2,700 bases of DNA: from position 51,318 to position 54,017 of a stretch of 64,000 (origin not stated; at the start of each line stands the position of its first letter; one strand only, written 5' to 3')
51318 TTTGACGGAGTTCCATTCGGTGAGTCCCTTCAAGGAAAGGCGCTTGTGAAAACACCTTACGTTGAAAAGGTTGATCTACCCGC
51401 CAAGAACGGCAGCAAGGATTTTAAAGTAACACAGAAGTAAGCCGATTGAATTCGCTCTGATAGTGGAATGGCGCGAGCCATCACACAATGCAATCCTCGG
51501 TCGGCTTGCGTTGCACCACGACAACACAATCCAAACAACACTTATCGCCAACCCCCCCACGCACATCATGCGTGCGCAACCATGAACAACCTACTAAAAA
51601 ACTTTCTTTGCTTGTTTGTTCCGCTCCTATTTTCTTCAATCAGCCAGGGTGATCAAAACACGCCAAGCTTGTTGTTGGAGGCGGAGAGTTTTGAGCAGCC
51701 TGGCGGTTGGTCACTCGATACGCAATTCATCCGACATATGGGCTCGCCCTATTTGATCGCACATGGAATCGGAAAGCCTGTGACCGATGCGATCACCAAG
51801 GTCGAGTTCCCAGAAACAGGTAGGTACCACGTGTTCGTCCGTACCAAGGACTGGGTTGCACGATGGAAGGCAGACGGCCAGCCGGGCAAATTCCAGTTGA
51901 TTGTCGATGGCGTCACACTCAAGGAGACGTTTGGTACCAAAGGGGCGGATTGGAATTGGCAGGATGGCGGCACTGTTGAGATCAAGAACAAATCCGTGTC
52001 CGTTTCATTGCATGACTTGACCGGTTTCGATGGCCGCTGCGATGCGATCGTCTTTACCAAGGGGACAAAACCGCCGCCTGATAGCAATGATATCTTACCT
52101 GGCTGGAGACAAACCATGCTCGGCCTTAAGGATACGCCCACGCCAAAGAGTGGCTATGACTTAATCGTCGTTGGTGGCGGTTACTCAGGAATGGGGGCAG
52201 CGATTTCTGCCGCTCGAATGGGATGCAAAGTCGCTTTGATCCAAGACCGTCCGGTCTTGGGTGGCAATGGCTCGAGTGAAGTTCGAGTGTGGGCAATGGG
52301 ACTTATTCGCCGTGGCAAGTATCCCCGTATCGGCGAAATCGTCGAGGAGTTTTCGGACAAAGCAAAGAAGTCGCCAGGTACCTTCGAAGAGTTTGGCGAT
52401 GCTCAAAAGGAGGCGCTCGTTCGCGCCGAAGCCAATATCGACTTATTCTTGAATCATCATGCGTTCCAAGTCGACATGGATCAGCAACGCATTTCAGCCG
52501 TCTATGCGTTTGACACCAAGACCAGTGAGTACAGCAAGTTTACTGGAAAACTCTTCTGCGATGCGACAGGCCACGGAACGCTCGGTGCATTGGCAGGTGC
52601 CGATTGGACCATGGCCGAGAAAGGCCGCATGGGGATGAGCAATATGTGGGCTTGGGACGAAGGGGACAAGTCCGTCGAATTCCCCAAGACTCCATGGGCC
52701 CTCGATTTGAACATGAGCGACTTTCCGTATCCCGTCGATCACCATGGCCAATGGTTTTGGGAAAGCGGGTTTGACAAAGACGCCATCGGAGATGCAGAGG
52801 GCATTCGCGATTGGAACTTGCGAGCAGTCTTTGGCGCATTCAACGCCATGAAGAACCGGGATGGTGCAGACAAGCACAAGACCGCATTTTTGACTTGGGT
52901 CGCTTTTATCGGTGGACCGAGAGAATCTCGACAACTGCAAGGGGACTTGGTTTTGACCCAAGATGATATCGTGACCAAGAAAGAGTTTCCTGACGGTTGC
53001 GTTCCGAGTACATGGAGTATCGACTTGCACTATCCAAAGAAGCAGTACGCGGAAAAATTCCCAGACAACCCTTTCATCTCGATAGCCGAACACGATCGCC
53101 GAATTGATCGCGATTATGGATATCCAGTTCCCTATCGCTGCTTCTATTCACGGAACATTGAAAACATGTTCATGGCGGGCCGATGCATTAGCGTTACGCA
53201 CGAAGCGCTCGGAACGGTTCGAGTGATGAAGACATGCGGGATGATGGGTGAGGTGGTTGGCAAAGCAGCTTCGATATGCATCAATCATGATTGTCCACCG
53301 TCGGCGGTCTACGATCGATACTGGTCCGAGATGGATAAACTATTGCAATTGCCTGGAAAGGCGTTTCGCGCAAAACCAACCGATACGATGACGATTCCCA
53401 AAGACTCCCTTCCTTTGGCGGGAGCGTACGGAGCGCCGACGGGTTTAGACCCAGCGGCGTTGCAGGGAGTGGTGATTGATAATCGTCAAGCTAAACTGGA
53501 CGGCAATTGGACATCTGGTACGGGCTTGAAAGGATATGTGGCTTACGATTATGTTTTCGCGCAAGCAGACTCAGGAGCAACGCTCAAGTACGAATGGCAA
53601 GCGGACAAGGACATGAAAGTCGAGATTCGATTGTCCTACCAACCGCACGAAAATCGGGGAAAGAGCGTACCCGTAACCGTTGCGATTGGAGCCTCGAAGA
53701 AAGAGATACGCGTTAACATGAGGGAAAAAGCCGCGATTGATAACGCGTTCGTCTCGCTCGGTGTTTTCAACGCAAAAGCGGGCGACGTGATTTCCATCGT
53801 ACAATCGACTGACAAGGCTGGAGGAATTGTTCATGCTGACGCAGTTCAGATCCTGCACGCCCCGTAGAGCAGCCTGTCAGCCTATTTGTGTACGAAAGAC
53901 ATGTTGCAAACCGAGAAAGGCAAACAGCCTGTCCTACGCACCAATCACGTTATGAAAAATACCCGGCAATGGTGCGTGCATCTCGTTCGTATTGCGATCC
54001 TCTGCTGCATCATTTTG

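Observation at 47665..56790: Candidate undescribed ECF-controlled extracytoplasmic flavin redox system (DUF1559 - lipoprotein - secreted FAD enzyme - 2xFMN/NosR-like membrane protein - ApbE)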

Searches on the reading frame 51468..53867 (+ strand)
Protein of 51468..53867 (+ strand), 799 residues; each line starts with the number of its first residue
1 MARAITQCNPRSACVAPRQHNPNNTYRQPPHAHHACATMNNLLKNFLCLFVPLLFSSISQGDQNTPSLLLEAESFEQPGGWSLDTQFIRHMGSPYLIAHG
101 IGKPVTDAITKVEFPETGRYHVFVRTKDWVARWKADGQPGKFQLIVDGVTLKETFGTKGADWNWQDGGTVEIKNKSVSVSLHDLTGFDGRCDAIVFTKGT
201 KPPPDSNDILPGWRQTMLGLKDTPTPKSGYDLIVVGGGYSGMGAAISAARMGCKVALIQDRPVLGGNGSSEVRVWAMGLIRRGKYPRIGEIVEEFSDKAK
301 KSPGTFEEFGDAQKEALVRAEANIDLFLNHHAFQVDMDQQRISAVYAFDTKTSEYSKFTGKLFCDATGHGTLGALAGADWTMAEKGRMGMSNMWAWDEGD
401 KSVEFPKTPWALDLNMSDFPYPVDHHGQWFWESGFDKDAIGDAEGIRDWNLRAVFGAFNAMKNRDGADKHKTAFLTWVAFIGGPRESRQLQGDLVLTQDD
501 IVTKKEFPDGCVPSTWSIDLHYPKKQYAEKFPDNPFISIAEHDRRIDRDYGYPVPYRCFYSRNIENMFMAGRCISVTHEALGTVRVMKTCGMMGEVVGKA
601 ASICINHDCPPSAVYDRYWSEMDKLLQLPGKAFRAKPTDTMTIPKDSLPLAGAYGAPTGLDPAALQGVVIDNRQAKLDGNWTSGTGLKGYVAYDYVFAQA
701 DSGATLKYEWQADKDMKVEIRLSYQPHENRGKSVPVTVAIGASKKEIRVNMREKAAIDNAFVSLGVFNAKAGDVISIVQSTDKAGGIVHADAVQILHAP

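Call 3: search_protein_families(library=pfam, proteins=[window:51468-53867:+], max_evalue=0.01)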
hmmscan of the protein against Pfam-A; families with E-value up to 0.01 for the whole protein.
window:51468-53867:+ (799 aa): 10 families
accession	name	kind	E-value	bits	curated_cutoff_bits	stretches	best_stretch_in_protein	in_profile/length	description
PF12831.13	FAD_oxidored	-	1.2e-70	239.4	27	2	469-614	274-407/416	FAD dependent oxidoreductase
PF25275.1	Golvesin_C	-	7.7e-17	62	31.6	1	668-795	1-130/132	Golvesin C-terminal domain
PF07992.20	Pyr_redox_2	-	2.8e-11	43.8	26.1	2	230-344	1-87/291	Pyridine nucleotide-disulphide oxidoreductase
PF00890.30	FAD_binding_2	-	2e-06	27.7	20.4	1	231-267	1-37/414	FAD binding domain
PF01134.28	GIDA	-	5.2e-06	26.2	22.1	1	231-259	1-29/391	Glucose inhibited division protein A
PF13450.12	NAD_binding_8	-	5.5e-06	27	21.9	1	234-273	1-40/68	NAD(P)-binding Rossmann-like domain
PF01266.30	DAO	-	9.9e-06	25.7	27.9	1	231-287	1-55/353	FAD dependent oxidoreductase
PF00070.33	Pyr_redox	-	0.00019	22.3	22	1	232-264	2-34/82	Pyridine nucleotide-disulphide oxidoreductase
PF03486.20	HI0933_like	-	0.00058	19.8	50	1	231-264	2-35/244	HI0933-like protein Rossmann domain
PF13738.12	Pyr_redox_3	-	0.0025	17.6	30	1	224-268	159-203/305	Pyridine nucleotide-disulphide oxidoreductase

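Call 6: search_protein_families(library=ncbifam, proteins=[window:51468-53867:+], max_evalue=0.01)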
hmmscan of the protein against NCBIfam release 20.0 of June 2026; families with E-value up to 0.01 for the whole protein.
window:51468-53867:+ (799 aa): 48 families (the best 25 are shown)
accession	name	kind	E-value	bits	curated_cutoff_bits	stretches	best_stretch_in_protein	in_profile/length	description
NF004991.0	PRK06370.1-3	subfamily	7.9e-09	34.6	620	1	223-283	29-88/509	FAD-containing oxidoreductase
NF003585.0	PRK05249.1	equivalog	8.1e-07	28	465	1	228-268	5-45/464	Si-specific NAD(P)(+) transhydrogenase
NF009476.0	PRK12839.1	equivalog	9.2e-07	27.4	940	1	226-333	5-111/572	FAD-dependent oxidoreductase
NF005064.0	PRK06481.1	equivalog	2.3e-06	26.6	542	1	222-269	54-101/506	flavocytochrome c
NF004789.0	PRK06134.1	subfamily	5.1e-06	25.3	747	1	225-269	8-52/581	FAD-dependent oxidoreductase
TIGR03140.1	AhpF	equivalog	7.1e-06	24.8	502.9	1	225-267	208-248/515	alkyl hydroperoxide reductase subunit F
NF006130.0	PRK08274.1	equivalog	4.4e-05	22.5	369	1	228-268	4-46/467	FAD-dependent tricarballylate dehydrogenase TcuA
NF041891.1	hdrA_Methbact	equivalog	4.6e-05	21.8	1300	1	232-267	136-171/762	ferredoxin:CoB-CoM heterodisulfide reductase subunit HdrA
NF041080.1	DGGGPL_reductase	equivalog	4.7e-05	22.4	580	0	230-261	2-33/447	digeranylgeranylglycerophospholipid reductase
TIGR03467.1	HpnE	equivalog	4.9e-05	22.8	283.05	1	233-270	2-39/430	hydroxysqualene dehydroxylase HpnE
NF053717.1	VnlPnlRedVprA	equivalog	6.7e-05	21.9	600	1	227-268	4-45/481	vinyl phenol reductase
NF009410.0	PRK12771.1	subfamily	8e-05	21.4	516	1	223-266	132-175/566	NAD(P)-binding protein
TIGR01350.1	lipoamide_DH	equivalog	9.1e-05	21.3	408.8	1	230-266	2-37/461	dihydrolipoyl dehydrogenase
NF009477.0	PRK12843.1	equivalog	9.9e-05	21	758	1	228-269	15-56/578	FAD-dependent oxidoreductase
TIGR03997.1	mycofact_OYE_2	equivalog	0.00013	20.5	793.15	1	227-267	377-417/645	mycofactocin system FadH/OYE family oxidoreductase 2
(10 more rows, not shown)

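Call 7: search_solved_structures(query=window:51468-53867:+, max_evalue=0.01)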
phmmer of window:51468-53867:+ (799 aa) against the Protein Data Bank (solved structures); distinct sequences matched with E-value up to 0.01: 32.
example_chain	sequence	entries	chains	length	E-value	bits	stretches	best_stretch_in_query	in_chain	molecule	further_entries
9n4y_a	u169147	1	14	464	2.5e-05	25.8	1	229-268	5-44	Soluble pyridine nucleotide transhydrogenase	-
7jyp_A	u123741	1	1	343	2.5e-05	25.8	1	225-281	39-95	Thioredoxin reductase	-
1kss_A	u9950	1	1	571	3.3e-05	25.4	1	225-269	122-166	flavocytochrome c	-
2b7r_A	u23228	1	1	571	3.3e-05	25.4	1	225-269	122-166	Fumarate reductase flavoprotein subunit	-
1e39_A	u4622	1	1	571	3.4e-05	25.4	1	225-269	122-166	FUMARATE REDUCTASE FLAVOPROTEIN SUBUNIT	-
1jry_A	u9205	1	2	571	3.4e-05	25.4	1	225-269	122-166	FLAVOCYTOCHROME C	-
2b7s_A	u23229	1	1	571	3.4e-05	25.4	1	225-269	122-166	Fumarate reductase flavoprotein subunit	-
1p2e_A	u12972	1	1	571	3.4e-05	25.4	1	225-269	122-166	flavocytochrome c3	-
1jrx_A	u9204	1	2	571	3.4e-05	25.4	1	225-269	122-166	FLAVOCYTOCHROME C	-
1jrz_A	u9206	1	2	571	3.4e-05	25.4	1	225-269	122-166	FLAVOCYTOCHROME C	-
1qjd_A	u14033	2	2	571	3.4e-05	25.4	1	225-269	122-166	FLAVOCYTOCHROME C3 | Fumarate reductase flavoprotein subunit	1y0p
1p2h_A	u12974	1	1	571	3.4e-05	25.4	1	225-269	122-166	flavocytochrome c3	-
1q9i_A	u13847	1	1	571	3.4e-05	25.4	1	225-269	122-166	flavocytochrome c3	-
1ksu_A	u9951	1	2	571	3.4e-05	25.4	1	225-269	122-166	flavocytochrome c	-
1lj1_A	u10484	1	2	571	3.4e-05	25.4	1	225-269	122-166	flavocytochrome c3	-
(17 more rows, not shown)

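Call 14: find_homologous_proteins(query=window:51468-53867:+, max_evalue=1e-10)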
Query window:51468-53867:+ (799 aa): 7958 proteins with E <= 1e-10 among 8000 candidates; the best 120 are listed.
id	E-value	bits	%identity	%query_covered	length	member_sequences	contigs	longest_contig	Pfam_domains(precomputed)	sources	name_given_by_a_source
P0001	0.0e+0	1799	100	95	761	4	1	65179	PF01266.31,PF13450.13,PF00890.31,PF25275.2,PF07992.21,PF01134.29,PF12831.14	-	-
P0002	0.0e+0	1614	89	95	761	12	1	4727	PF01266.31,PF13450.13,PF25275.2,PF07992.21,PF01134.29,PF12831.14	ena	-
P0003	0.0e+0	1568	86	95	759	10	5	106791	PF01266.31,PF13450.13,PF00890.31,PF25275.2,PF07992.21,PF01134.29,PF12831.14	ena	-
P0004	0.0e+0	1560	85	95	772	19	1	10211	PF01266.31,PF13450.13,PF00890.31,PF25275.2,PF07992.21,PF01134.29,PF12831.14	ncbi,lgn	-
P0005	0.0e+0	1546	85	95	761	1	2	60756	PF01266.31,PF13450.13,PF00890.31,PF25275.2,PF07992.21,PF01134.29,PF12831.14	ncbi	-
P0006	0.0e+0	1518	83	95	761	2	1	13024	PF01266.31,PF13450.13,PF25275.2,PF07992.21,PF01134.29,PF12831.14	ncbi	-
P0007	0.0e+0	1503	81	97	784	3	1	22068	PF01266.31,PF13450.13,PF25275.2,PF07992.21,PF01134.29,PF12831.14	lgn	-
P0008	0.0e+0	1435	80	91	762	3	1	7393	PF01266.31,PF13450.13,PF25275.2,PF07992.21,PF01134.29,PF12831.14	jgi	jgi:FAD dependent oxidoreductase/Pyridine nucleotide-disulphide oxidoreductase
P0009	0.0e+0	1419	76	95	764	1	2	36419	PF01266.31,PF13450.13,PF00890.31,PF25275.2,PF07992.21,PF01134.29,PF12831.14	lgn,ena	-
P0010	0.0e+0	1415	80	93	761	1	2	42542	PF01266.31,PF13450.13,PF25275.2,PF07992.21,PF01134.29,PF12831.14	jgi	jgi:hypothetical protein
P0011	0.0e+0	1412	76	95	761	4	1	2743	PF01266.31,PF13450.13,PF25275.2,PF07992.21,PF01134.29,PF12831.14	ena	-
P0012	0.0e+0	1407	77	94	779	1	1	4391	PF01266.31,PF13450.13,PF00890.31,PF25275.2,PF07992.21,PF01134.29,PF12831.14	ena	-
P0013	0.0e+0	1406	75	95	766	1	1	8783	PF01266.31,PF25275.2,PF07992.21,PF01134.29,PF12831.14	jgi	-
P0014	0.0e+0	1400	78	93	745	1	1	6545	PF01266.31,PF13450.13,PF00890.31,PF25275.2,PF07992.21,PF01134.29,PF12831.14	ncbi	ncbi:MAG: FAD-dependent oxidoreductase [Pirellula sp.]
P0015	0.0e+0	1391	77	93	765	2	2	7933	PF01266.31,PF13450.13,PF25275.2,PF07992.21,PF01134.29,PF12831.14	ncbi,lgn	-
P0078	0.0e+0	1246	71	91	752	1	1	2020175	PF01266.31,PF13450.13,PF00890.31,PF25275.2,PF07992.21,PF01134.29,PF12831.14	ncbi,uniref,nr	ncbi:FAD-dependent oxidoreductase [Blastopirellula marina]|uniref:FAD-dependent oxidoreductase n=1 T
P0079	0.0e+0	1246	69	91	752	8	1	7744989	PF01266.31,PF13450.13,PF00890.31,PF25275.2,PF07992.21,PF00070.34,PF01134.29,PF12831.14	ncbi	ncbi:FAD-dependent oxidoreductase [Maioricimonas rarisocia]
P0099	0.0e+0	1235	70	91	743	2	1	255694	PF01266.31,PF13450.13,PF00890.31,PF25275.2,PF07992.21,PF00070.34,PF01134.29,PF12831.14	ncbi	ncbi:FAD-dependent oxidoreductase [Planctomicrobium piriforme]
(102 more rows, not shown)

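Call 15: find_encoding_contigs(protein=P0079, flank=10000, max_places=2)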
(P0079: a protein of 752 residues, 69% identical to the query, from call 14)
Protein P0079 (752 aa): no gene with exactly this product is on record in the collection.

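Call 16: find_encoding_contigs(protein=P0078, flank=10000, max_places=2)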
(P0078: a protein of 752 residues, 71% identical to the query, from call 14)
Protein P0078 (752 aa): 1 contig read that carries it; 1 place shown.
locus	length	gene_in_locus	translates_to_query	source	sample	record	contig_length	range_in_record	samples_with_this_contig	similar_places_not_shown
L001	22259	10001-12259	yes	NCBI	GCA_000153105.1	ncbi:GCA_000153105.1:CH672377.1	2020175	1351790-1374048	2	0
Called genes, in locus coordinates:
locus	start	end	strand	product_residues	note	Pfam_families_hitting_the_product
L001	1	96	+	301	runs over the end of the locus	PF01882:DUF58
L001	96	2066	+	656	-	PF07584:BatA, PF13519:VWA_2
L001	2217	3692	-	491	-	PF00578:AhpC-TSA, PF08534:Redoxin, PF00069:Pkinase, PF07714:PK_Tyr_Ser-Thr, PF01163:RIO1 (weak), PF03109:ABC1, PF00069:Pkinase, PF07714:PK_Tyr_Ser-Thr (weak), +1 more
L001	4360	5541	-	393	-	PF00149:Metallophos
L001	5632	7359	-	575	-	PF08448:PAS_4 (weak), PF01590:GAF, PF13185:GAF_2, PF13492:GAF_3 (weak), PF00072:Response_reg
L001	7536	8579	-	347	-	PF13975:gag-asp_proteas (weak)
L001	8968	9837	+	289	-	-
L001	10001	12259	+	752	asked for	PF00890:FAD_binding_2 (faint), PF01134:GIDA (weak), PF01266:DAO (weak), PF07992:Pyr_redox_2 (weak), PF12831:FAD_oxidored, PF13450:NAD_binding_8 (weak), PF12831:FAD_oxidored, PF25275:Golvesin_C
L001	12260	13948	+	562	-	PF04205:FMN_bind, PF12801:Fer4_5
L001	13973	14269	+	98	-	-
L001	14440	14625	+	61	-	-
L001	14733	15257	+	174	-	-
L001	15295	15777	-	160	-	PF00149:Metallophos, PF12850:Metallophos_2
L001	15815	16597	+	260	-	PF01553:Acyltransferase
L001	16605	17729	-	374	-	PF02655:ATP-grasp_3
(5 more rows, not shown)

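Call 17: find_encoding_contigs(protein=P0099, flank=10000, max_places=2)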
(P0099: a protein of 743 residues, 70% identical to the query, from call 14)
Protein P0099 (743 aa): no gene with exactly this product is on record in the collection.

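Call 48: predict_structure(alignment_id=A1)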
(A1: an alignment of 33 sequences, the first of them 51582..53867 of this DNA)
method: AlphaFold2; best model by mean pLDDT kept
length: 761 residues; sequences in the alignment: 33
mean_pLDDT: 67.3   pTM: 0.60
mean pLDDT of the five models: 67.3, 66.2, 62.7, 61.2, 60.5
residues with pLDDT >= 90: 166; 70-90: 225; 50-70: 157; < 50: 213
segments of 3 or more residues with pLDDT < 50: 1-4, 14-25, 51-55, 229-245, 262-267, 341-355, 382-405, 441-554, 612-621
pLDDT, mean of each block of 10 residues (from residue 1): 51 46 57 78 62 55 70 92 90 67 88 90 86 94 83 86 76 71 84 87 82 95 62 44 52 64 47 78 92 83 85 81 80 62 34 51 61 68 42 36 48 69 71 64 35 33 40 31 33 34 33 29 31 31 34 57 89 72 82 87 81 42 70 89 68 70 92 93 76 88 91 75 86 95 90 89 72
secondary structure, 60 per line:
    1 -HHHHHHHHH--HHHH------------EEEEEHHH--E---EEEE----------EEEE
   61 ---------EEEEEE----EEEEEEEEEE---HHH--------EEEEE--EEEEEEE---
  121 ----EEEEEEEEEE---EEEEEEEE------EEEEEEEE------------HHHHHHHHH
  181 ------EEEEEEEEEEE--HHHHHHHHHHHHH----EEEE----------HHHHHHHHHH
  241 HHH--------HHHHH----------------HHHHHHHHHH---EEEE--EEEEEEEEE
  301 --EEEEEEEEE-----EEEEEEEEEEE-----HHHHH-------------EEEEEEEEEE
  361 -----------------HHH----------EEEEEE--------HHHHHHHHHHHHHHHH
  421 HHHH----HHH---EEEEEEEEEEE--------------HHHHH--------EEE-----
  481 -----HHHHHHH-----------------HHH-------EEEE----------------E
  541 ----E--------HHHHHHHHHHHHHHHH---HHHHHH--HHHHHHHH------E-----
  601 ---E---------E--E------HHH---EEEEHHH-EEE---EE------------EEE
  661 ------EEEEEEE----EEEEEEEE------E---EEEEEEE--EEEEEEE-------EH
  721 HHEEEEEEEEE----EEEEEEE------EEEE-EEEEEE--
elements in order (helices of 4 or more, strands of 3 or more residues): H2-10 H13-16 E29-33 E43-46 E57-60 E70-75 E80-89 E104-108 E111-117 E125-134 E138-145 E152-159 H172-180 E187-197 H200-212 E217-220 H231-243 H252-256 H273-282 E286-289 E292-300 E303-311 E317-327 H333-337 E351-360 E391-396 H405-424 E435-445 H460-464 E473-475 H486-492 E520-523 H554-569 H573-578 H581-588 E630-633 E638-640 E658-660 E667-673 E678-685 E696-702 E705-711 E723-731 E736-742 E749-752 E754-759

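Call 50: find_related_loci(query=A1, collection=genome_contigs, flank=6000)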
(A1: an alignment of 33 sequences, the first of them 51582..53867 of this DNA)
Query A1 (761 aa) in genome_contigs; peptide patterns used: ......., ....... (x = any residue, [..] = any of these).
599 stretches matched a pattern (row limit reached: there are more); 578 encode a relative of the query (tblastn E <= 1e-3); the best 80 are kept; 80 distinct loci.
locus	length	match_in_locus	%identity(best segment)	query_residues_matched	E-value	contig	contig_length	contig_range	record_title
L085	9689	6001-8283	86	1-761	0e+0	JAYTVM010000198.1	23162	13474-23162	MAG: Pirellula sp. isolate GFS_5689 GFS_5689_197, whole genome shotgun sequence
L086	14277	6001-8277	86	1-760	0e+0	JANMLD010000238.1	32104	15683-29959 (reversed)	MAG: Pirellula sp. isolate OTE_64_concoct_145 OTE_64_k141_3704560, whole genome shotgun sequence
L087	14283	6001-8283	83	1-761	0e+0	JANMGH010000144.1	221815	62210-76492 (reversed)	MAG: Pirellula sp. isolate OTE_70b_concoct_20_sub OTE_70b_k141_2146766, whole genome shotgun sequence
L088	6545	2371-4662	76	3-761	0e+0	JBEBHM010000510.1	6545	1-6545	MAG: Pirellula sp. isolate ATF_22 NODE_7731_length_6545_cov_3.345951, whole genome shotgun sequence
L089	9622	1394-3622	70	11-758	0e+0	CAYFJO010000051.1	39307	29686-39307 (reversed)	MAG TPA_asm: uncultured Pirellulaceae bacterium isolate ERP003628_co1_109 genome assembly, contig: NODE_269_length_39307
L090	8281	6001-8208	69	23-758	0e+0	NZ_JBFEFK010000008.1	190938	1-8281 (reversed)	Maioricimonas sp. JC845 8, whole genome shotgun sequence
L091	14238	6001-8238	71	11-758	0e+0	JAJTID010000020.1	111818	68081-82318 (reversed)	MAG: Pirellula sp. isolate CoA8_C32 k141_1356534_flag_0_multi_52.8960_len_111818, whole genome shotgun sequence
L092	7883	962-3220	68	3-758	0e+0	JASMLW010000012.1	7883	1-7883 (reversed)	MAG: Pirellulaceae bacterium isolate Arabian9_MAG_5 c_000000026378, whole genome shotgun sequence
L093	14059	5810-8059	71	8-758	0e+0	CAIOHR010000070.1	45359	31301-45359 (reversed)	MAG: uncultured Pirellula sp. isolate ErkenSummer_bin-0307 genome assembly, contig: bin-0307:070/445, whole genome shotg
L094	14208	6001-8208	71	30-761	0e+0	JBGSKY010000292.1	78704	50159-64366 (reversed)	MAG: Pirellulaceae bacterium isolate JTS-AC193 k141_2745840, whole genome shotgun sequence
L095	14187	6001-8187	70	29-758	0e+0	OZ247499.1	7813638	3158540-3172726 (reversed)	MAG: Pirellulaceae bacterium isolate 828c6eb6-e98b-456e-8040-4ab2280a49ec genome assembly, chromosome: 1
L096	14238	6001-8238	69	11-759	0e+0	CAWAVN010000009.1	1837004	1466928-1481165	MAG: uncultured Planctomycetaceae bacterium isolate MFD05684.bin.2.226 genome assembly, contig: contig_34984, whole geno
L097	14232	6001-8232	69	8-758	0e+0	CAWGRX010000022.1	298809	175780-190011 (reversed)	MAG: uncultured Planctomycetaceae bacterium isolate MFD05684.bin.1.155 genome assembly, contig: contig_46499, whole geno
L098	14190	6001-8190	69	30-759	0e+0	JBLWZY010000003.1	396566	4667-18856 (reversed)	MAG: Thalassoglobus sp. isolate EC21-04 C21maxbin.011RE.5K@3, whole genome shotgun sequence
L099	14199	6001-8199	70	29-760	0e+0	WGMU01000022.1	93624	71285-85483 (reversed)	MAG: bacterium isolate RI_301 c_000000039274, whole genome shotgun sequence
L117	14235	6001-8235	66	9-758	0e+0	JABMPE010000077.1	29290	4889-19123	MAG: Rhodopirellula sp. isolate bin.212 k141_696630, whole genome shotgun sequence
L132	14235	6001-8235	64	9-758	0e+0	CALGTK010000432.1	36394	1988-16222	MAG TPA_asm: uncultured Planctomyces sp. isolate ERR2206752_bin.18_CONCOCT_v1.1_MAG genome assembly, contig: ERZ887832.2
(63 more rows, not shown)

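Call 52: fold_search(model_id=the predicted structure, library=pdb)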
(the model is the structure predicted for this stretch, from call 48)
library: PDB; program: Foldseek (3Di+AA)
matches with E <= 10: 1952; with E <= 0.001: 435
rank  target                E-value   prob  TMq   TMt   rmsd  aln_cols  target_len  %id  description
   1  8w7n                  9.7e-12  1.00  0.13  0.10  28.5       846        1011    8  Crystal structure of the in-cell Cry1Aa purified from Bacillus thuringiensis (released 2024-03-06)
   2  4w8j                  2.2e-10  1.00  0.13  0.10  28.0       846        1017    8  Structure of the full-length insecticidal protein Cry1Ac reveals intriguing details of toxin packaging into in vivo form (released 2014-09-17)
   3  9h99                  1.1e-09  1.00  0.14  0.10  28.3       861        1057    7  Native structure of the full-length pesticidal protein Cry1Ca18 at pH7, from crystals formed in vivo (released 2025-11-12)
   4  3zm8_A                4.0e-08  1.00  0.15  0.25  21.7       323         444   15  Crystal structure of Podospora anserina GH26-CBM35 beta-(1,4)- mannanase (released 2013-04-17)
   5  6f2p                  8.9e-08  1.00  0.16  0.12   3.0       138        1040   23  Structure of Paenibacillus xanthan lyase to 2.6 A resolution (released 2018-12-05)
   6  3oz2                  4.4e-07  1.00  0.21  0.37   9.4       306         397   17  Crystal structure of a geranylgeranyl bacteriochlorophyll reductase-like (Ta0516) from Thermoplasma acidophilum at 1.60  (released 2010-10-27)
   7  8urd_C                4.9e-07  1.00  0.19  0.32  10.6       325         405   10  Bacillus niacini flavin monooxygenase with bound (2,6)DHP (released 2024-09-18)
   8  3e1t                  5.1e-07  1.00  0.16  0.25  12.7       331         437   13  Structure and action of the myxobacterial chondrochloren halogenase CndH, a new variant of FAD-dependent halogenases (released 2009-02-24)
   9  7d6v_A                8.7e-07  1.00  0.15  0.18  10.3       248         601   17  Mycobacterium smegmatis Sdh1 in complex with UQ1 (released 2021-04-07)
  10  5x7o_A                8.7e-07  1.00  0.15  0.09  32.5       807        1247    8  Crystal structure of Paenibacillus sp. 598K alpha-1,6-glucosyltransferase (released 2017-07-26)
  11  6b58_C                1.3e-06  1.00  0.14  0.19   9.4       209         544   16  FrdA-SdhE assembly intermediate (released 2018-01-24)
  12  7d6x_A                1.6e-06  1.00  0.17  0.21  15.1       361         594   14  Mycobacterium smegmatis Sdh1 complex in the apo form (released 2021-04-07)
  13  2b7s                  2.8e-06  1.00  0.15  0.20   9.1       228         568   18  R381K mutant of flavocytochrome c3 (released 2006-05-23)
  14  1p2h                  3.3e-06  1.00  0.14  0.18  10.3       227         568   19  H61M mutant of flavocytochrome c3 (released 2003-11-25)
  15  1ksu_A                3.6e-06  1.00  0.15  0.20   9.2       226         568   18  Crystal Structure of His505Tyr Mutant Flavocytochrome c3 from Shewanella frigidimarina (released 2002-08-14)
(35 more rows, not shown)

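Call 53: search_solved_structures(query=A1, max_evalue=1)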
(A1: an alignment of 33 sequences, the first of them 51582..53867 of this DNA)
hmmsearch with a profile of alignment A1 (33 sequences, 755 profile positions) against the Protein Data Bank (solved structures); distinct sequences matched with E-value up to 1: 222 (the best 60 are shown).
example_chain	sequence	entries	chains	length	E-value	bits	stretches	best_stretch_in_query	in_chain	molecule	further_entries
6f2p_A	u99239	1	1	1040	7.1e-12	47.3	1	623-754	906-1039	Paenibacillus xanthan lyase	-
9n4y_a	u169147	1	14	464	5.4e-07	31.1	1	185-224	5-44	Soluble pyridine nucleotide transhydrogenase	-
1kss_A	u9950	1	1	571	2.5e-06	28.9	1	182-224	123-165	flavocytochrome c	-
1jrz_A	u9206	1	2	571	2.5e-06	28.9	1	182-224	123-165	FLAVOCYTOCHROME C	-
2b7r_A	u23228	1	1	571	2.5e-06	28.9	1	182-224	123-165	Fumarate reductase flavoprotein subunit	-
1jry_A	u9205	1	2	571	2.5e-06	28.9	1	182-224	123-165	FLAVOCYTOCHROME C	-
2b7s_A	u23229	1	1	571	2.5e-06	28.9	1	182-224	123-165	Fumarate reductase flavoprotein subunit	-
1p2e_A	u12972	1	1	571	2.5e-06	28.9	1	182-224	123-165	flavocytochrome c3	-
1e39_A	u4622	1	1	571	2.5e-06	28.9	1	182-224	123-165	FUMARATE REDUCTASE FLAVOPROTEIN SUBUNIT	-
1p2h_A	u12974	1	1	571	2.5e-06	28.9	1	182-224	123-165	flavocytochrome c3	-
1jrx_A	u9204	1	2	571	2.5e-06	28.9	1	182-224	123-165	FLAVOCYTOCHROME C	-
1qjd_A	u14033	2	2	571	2.5e-06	28.9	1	182-224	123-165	FLAVOCYTOCHROME C3 | Fumarate reductase flavoprotein subunit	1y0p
1q9i_A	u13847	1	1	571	2.5e-06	28.9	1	182-224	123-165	flavocytochrome c3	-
1lj1_A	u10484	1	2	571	2.5e-06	28.9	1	182-224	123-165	flavocytochrome c3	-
1m64_A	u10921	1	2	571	2.5e-06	28.9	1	182-224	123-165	flavocytochrome c3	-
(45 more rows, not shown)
